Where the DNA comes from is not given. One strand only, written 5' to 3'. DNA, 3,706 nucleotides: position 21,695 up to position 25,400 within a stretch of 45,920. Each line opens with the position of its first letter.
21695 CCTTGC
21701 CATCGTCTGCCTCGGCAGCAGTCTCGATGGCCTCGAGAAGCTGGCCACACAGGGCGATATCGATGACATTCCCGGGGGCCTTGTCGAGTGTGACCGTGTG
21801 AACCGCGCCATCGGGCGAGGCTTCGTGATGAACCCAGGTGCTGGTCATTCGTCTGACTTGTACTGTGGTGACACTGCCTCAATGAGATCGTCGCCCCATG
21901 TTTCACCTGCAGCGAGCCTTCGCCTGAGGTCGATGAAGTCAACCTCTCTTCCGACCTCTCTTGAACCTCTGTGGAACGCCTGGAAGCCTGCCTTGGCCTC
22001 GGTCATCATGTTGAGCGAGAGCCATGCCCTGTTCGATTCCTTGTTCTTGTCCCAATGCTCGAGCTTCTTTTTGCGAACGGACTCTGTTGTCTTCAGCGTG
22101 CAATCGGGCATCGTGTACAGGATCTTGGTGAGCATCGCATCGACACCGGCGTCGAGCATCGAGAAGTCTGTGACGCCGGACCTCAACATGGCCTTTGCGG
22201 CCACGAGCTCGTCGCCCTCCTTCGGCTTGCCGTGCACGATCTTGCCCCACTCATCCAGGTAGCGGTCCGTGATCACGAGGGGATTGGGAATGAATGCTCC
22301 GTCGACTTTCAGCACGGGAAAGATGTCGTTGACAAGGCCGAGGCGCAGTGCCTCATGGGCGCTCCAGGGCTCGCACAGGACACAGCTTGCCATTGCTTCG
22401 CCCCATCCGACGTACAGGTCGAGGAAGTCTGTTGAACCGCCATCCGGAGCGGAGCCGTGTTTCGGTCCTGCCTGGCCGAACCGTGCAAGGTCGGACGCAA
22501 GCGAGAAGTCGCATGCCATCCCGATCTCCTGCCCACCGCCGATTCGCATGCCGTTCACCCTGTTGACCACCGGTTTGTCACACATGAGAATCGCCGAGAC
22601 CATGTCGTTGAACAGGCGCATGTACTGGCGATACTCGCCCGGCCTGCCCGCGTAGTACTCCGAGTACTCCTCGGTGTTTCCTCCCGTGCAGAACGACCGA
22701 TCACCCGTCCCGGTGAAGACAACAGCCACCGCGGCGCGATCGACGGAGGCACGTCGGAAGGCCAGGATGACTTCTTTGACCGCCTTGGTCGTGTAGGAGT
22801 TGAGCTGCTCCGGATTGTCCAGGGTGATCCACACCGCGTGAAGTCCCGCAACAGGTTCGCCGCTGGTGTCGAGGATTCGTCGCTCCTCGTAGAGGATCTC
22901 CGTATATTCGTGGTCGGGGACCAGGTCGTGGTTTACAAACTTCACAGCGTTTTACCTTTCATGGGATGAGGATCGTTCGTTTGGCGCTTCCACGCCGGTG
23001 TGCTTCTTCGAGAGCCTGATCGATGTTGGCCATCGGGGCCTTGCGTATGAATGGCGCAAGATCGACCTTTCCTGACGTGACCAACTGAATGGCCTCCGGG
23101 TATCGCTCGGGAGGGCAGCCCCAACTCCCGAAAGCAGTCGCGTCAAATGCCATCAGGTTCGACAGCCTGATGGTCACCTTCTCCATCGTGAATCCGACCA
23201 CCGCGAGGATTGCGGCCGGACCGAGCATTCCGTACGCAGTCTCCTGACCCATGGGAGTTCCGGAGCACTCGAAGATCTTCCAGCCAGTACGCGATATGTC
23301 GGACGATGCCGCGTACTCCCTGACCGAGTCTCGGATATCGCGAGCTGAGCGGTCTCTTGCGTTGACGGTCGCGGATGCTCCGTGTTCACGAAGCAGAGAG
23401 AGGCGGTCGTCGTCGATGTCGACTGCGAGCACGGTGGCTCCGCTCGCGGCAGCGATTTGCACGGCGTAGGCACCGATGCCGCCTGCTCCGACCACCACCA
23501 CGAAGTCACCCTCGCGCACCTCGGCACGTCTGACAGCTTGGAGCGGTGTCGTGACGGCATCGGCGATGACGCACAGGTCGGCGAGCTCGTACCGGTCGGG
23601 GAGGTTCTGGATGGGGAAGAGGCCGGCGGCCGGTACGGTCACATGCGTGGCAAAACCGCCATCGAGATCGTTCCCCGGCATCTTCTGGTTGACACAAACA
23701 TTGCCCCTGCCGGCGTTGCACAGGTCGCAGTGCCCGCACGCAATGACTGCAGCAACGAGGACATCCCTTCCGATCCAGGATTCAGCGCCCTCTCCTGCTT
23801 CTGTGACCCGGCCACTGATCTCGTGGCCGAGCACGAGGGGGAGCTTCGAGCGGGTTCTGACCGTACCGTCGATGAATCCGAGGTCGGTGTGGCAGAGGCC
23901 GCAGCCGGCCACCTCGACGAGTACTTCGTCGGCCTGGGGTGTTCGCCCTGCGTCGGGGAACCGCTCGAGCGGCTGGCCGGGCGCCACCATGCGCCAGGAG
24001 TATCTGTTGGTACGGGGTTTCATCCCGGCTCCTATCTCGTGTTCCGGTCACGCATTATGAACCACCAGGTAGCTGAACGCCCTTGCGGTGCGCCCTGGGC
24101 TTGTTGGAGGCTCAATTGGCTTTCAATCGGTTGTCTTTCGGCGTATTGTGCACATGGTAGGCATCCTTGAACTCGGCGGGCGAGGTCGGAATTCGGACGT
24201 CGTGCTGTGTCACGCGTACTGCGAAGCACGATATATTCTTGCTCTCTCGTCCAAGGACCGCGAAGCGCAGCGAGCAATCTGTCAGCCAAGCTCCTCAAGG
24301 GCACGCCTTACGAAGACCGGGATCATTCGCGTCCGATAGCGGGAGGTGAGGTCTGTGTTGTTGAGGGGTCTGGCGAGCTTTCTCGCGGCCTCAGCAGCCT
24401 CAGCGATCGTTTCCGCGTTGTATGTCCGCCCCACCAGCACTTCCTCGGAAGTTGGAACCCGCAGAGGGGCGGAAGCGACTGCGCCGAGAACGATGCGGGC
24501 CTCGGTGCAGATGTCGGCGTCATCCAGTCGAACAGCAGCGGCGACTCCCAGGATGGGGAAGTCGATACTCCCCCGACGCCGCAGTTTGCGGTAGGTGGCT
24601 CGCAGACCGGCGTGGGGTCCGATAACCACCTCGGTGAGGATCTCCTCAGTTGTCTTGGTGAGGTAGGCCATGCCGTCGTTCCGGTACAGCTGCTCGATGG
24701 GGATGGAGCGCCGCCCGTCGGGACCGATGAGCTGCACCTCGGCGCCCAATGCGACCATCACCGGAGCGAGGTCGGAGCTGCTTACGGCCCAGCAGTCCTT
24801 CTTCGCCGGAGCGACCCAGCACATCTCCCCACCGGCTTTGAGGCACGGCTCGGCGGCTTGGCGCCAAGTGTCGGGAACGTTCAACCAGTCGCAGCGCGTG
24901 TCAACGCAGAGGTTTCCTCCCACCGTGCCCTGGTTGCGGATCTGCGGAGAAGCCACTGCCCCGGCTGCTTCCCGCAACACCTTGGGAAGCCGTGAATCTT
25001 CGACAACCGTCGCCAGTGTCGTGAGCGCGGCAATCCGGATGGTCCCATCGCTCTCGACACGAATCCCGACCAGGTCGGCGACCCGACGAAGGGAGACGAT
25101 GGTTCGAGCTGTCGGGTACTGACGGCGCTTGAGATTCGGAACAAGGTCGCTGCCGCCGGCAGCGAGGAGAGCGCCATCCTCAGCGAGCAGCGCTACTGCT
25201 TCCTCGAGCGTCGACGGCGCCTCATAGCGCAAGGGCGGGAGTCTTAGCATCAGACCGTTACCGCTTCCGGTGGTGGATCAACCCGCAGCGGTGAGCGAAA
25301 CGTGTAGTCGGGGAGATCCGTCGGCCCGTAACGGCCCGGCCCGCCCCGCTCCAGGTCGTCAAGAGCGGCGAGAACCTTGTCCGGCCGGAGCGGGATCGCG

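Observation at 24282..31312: boxC-boxB run straight into an hcrCAB-type reductase trio, and no boxA is present in the window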

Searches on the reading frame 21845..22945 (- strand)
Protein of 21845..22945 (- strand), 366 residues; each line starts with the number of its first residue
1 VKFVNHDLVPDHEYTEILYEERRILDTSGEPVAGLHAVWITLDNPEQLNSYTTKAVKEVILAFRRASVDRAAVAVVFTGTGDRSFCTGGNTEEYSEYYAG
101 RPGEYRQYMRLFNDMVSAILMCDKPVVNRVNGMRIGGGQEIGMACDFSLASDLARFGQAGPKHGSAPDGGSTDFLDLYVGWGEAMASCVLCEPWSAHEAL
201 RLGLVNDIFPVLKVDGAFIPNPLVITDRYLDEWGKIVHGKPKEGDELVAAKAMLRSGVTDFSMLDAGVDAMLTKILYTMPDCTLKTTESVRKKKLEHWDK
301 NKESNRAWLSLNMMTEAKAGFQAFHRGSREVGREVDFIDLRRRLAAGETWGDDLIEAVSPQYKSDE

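Call 6: search_protein_families(library=ncbifam, proteins=[window:21845-22945:-], max_evalue=0.00001)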
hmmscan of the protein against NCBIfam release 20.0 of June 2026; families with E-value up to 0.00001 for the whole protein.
window:21845-22945:- (366 aa): 65 families (the best 25 are shown)
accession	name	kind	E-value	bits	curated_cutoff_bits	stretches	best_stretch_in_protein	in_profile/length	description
TIGR03200.1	dearomat_oah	equivalog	9.6e-166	551.3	464.45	1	5-358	3-359/360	6-oxocyclohex-1-ene-1-carbonyl-CoA hydratase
TIGR03210.1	badI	equivalog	2e-36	125.7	467.6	1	37-215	12-186/256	2-ketocyclohexanecarboxyl-CoA hydrolase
NF005637.0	PRK07396.1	equivalog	2.4e-33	115.7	380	1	39-215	25-199/273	1,4-dihydroxy-2-naphthoyl-CoA synthase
TIGR01929.1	menB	equivalog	9.9e-30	103.9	342.7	1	38-216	14-190/259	1,4-dihydroxy-2-naphthoyl-CoA synthase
NF046063.1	oxepin_alt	equivalog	2.3e-28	99.4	300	1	38-209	11-181/254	oxepin-CoA hydrolase, alternative type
NF004475.0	PRK05809.1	subfamily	5.3e-27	94.9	394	1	39-209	16-183/260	short-chain-enoyl-CoA hydratase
NF004634.0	PRK05980.1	equivalog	1.6e-26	93.2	375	1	38-211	14-188/263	crotonase/enoyl-CoA hydratase family protein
NF006109.0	PRK08260.1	subfamily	3e-26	92.3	320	1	39-210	16-200/296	enoyl-CoA hydratase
TIGR02280.1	PaaB1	equivalog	1.4e-25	90.3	345.15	1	38-207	10-177/256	2-(1,2-epoxy-1,2-dihydrophenyl)acetyl-CoA isomerase PaaG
NF005700.0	PRK07511.1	subfamily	5.9e-25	88.3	274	1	40-208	16-183/260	enoyl-CoA hydratase family protein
NF051848.1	EnCoAHydtEchA19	equivalog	7e-25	88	400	1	36-210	9-182/258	enoyl-CoA hydratase EchA19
NF004840.0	PRK06190.1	equivalog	1.4e-24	87.1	253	1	39-210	16-183/260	enoyl-CoA hydratase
NF004525.0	PRK05870.1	equivalog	7.2e-24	85.1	285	1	37-208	13-180/249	enoyl-CoA hydratase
NF004635.0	PRK05981.1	equivalog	4e-23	82.3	351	1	39-210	16-190/266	enoyl-CoA hydratase/isomerase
NF005802.0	PRK07657.1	equivalog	9.7e-23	81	363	1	36-214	13-188/260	enoyl-CoA hydratase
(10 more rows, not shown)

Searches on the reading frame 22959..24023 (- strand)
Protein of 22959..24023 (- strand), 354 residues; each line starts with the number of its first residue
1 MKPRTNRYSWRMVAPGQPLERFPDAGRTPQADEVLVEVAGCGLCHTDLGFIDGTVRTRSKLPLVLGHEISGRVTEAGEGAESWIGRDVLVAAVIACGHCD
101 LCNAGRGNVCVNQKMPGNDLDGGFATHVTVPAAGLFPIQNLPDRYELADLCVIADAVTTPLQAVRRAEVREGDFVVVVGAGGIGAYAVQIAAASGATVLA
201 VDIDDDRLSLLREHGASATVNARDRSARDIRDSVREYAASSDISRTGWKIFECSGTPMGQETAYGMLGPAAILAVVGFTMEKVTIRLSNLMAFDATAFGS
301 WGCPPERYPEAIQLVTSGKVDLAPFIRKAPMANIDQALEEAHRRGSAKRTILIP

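Call 6: search_protein_families(library=ncbifam, proteins=[window:22959-24023:-], max_evalue=0.00001)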
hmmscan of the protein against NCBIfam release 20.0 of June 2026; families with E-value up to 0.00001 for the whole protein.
window:22959-24023:- (354 aa): 23 families
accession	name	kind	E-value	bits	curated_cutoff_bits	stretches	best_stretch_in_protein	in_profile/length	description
TIGR03201.1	dearomat_had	equivalog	4.7e-135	450.2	338.65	1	10-354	2-349/349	6-hydroxycyclohex-1-ene-1-carbonyl-CoA dehydrogenase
NF041097.1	keto_inos_dh_IolM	equivalog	2.3e-49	168.1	450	1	28-351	50-387/389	scyllo-inosose 3-dehydrogenase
TIGR00692.1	tdh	equivalog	1.8e-39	135.7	458.35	1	30-353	22-339/340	L-threonine 3-dehydrogenase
NF006940.0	PRK09422.1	equivalog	3.2e-38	131.6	344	1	30-343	23-324/338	alcohol dehydrogenase AdhP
NF047908.1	AldhRedAhr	equivalog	8.3e-38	130.1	470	1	9-350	6-330/335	NADPH-dependent aldehyde reductase Ahr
NF010344.0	PRK13771.1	subfamily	1.1e-37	129.8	349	1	28-348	22-327/334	putative alcohol dehydrogenase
NF007642.0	PRK10309.1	equivalog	1.5e-36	126.3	550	1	30-329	24-320/347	galactitol-1-phosphate 5-dehydrogenase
NF003808.0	PRK05396.1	equivalog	3.8e-35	121.4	380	1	29-351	23-337/341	L-threonine 3-dehydrogenase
TIGR03989.1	Rxyl_3153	subfamily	2.5e-33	115.8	440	2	28-112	23-107/370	NDMA-dependent alcohol dehydrogenase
NF007489.0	PRK10083.1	equivalog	2.6e-33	115.4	376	1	28-327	21-308/339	Zn-dependent oxidoreductase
NF041172.1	AcrlCoa_red_Thmprot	equivalog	8.9e-32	110.3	500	1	28-223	22-215/334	acryloyl-CoA reductase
TIGR02818.1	adh_III_F_hyde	equivalog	3e-30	105.5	543.95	2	124-351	140-365/368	S-(hydroxymethyl)glutathione dehydrogenase/class III alcohol dehydrogenase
NF007375.0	PRK09880.1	equivalog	1.7e-29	102.7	469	1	31-347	27-336/344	L-idonate 5-dehydrogenase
TIGR03451.1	mycoS_dep_FDH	equivalog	2.6e-29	102.2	512.9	1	29-349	24-353/358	S-(hydroxymethyl)mycothiol dehydrogenase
TIGR03366.1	HpnZ_proposed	hypoth_equivalog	1.7e-28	99.7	328.1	1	30-277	4-253/315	putative phosphonate catabolism associated alcohol dehydrogenase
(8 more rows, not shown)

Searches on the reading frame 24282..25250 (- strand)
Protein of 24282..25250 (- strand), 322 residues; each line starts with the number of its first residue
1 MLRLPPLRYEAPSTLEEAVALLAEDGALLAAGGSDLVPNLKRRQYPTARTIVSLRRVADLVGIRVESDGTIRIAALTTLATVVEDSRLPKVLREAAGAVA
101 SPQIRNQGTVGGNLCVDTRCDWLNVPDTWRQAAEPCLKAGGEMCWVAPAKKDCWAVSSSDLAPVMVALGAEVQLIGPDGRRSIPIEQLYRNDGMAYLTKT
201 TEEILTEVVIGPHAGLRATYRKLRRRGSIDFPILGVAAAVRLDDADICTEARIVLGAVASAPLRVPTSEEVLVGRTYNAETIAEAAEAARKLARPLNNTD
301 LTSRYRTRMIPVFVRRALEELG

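Call 4: search_protein_families(library=ncbifam, proteins=[window:24282-25250:-], max_evalue=0.00001)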
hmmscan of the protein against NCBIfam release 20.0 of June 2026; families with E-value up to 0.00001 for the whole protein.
window:24282-25250:- (322 aa): 7 families
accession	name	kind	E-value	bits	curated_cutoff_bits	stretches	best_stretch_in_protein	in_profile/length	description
TIGR03195.1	4hydrxCoA_B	equivalog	2.3e-78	263.5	404.55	1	4-321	2-319/321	4-hydroxybenzoyl-CoA reductase subunit beta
NF043083.1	XdhB_XDHase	equivalog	6.8e-48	163.3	310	2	153-320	116-282/289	xanthine dehydrogenase subunit XdhB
NF007427.0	PRK09971.1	equivalog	1.5e-44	152.4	287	2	9-116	7-117/292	xanthine dehydrogenase FAD-binding subunit XdhB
NF041019.1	glyceraldDH_beta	equivalog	4.6e-44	150.7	350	2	158-320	121-279/280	glyceraldehyde dehydrogenase subunit beta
TIGR02963.1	xanthine_xdhA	equivalog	5.9e-28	97.7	467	2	159-317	307-464/468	xanthine dehydrogenase small subunit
TIGR03199.1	pucC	equivalog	1.1e-23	83.8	306.05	2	12-117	1-109/264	xanthine dehydrogenase subunit C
TIGR03312.1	Se_sel_red_FAD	hypoth_equivalog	9.2e-14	51.2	241.5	1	12-116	7-108/257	molybdopterin-dependent oxidoreductase FAD-binding subunit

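Call 5: search_protein_families(library=pfam, proteins=[window:24282-25250:-], max_evalue=0.001)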
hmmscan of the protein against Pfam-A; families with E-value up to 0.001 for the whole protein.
window:24282-25250:- (322 aa): 2 families
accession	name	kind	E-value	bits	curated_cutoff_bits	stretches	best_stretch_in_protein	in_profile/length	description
PF00941.27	FAD_binding_5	-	4.9e-34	118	27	1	7-210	3-167/170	FAD binding domain in molybdopterin dehydrogenase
PF03450.22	CO_deh_flav_C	-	4.9e-21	75.2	25.5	1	219-321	2-102/102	CO dehydrogenase flavoprotein C-terminal domain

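Call 21: search_solved_structures(query=window:24282-25250:-, show_alignments=1, max_evalue=1e-10)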
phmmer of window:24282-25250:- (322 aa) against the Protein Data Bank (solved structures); distinct sequences matched with E-value up to 1e-10: 13.
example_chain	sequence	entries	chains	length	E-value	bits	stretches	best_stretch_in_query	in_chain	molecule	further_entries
1rm6_B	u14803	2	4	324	6.7e-53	183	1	6-321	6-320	4-hydroxybenzoyl-CoA reductase beta subunit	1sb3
1ffu_C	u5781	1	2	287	3.8e-30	108.3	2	5-115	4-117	CUTM, FLAVOPROTEIN OF CARBON MONOXIDE DEHYDROGENASE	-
1ffv_C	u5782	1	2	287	7.1e-30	107.5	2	5-115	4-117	CUTM, FLAVOPROTEIN OF CARBON MONOXIDE DEHYDROGENASE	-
4zoh_B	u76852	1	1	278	2.4e-28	102.4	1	158-318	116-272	Putative oxidoreductase FAD-binding subunit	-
7dqx_E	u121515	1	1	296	2.2e-27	99.3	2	4-115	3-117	6-hydroxypseudooxynicotine dehydrogenase complex subunit alpha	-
7dqx_B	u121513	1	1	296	2.2e-27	99.2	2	4-115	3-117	6-hydroxypseudooxynicotine dehydrogenase complex subunit alpha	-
1zxi_C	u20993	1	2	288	4.7e-27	98.2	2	8-114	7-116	Carbon monoxide dehydrogenase medium chain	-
1n5w_C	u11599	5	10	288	6.9e-27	97.6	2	8-114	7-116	Carbon monoxide dehydrogenase medium chain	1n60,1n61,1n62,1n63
3hrd_C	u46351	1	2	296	1.8e-26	96.2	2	8-117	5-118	Nicotinate dehydrogenase FAD-subunit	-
5y6q_B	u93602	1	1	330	7.8e-24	87.6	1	6-319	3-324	Aldehyde oxidase medium subunit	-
5g5g_B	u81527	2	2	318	1.2e-20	77.1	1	9-272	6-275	PUTATIVE XANTHINE DEHYDROGENASE YAGR MOLYBDENUM-BINDING SU SUBUNIT | Aldehyde oxidoreductase FAD-binding subunit PaoB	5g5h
8uem_B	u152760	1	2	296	1.9e-18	69.9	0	6-116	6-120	Carbon monoxide dehydrogenase medium chain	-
1t3q_C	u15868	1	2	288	6.3e-17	64.9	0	3-115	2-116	quinoline 2-oxidoreductase medium subunit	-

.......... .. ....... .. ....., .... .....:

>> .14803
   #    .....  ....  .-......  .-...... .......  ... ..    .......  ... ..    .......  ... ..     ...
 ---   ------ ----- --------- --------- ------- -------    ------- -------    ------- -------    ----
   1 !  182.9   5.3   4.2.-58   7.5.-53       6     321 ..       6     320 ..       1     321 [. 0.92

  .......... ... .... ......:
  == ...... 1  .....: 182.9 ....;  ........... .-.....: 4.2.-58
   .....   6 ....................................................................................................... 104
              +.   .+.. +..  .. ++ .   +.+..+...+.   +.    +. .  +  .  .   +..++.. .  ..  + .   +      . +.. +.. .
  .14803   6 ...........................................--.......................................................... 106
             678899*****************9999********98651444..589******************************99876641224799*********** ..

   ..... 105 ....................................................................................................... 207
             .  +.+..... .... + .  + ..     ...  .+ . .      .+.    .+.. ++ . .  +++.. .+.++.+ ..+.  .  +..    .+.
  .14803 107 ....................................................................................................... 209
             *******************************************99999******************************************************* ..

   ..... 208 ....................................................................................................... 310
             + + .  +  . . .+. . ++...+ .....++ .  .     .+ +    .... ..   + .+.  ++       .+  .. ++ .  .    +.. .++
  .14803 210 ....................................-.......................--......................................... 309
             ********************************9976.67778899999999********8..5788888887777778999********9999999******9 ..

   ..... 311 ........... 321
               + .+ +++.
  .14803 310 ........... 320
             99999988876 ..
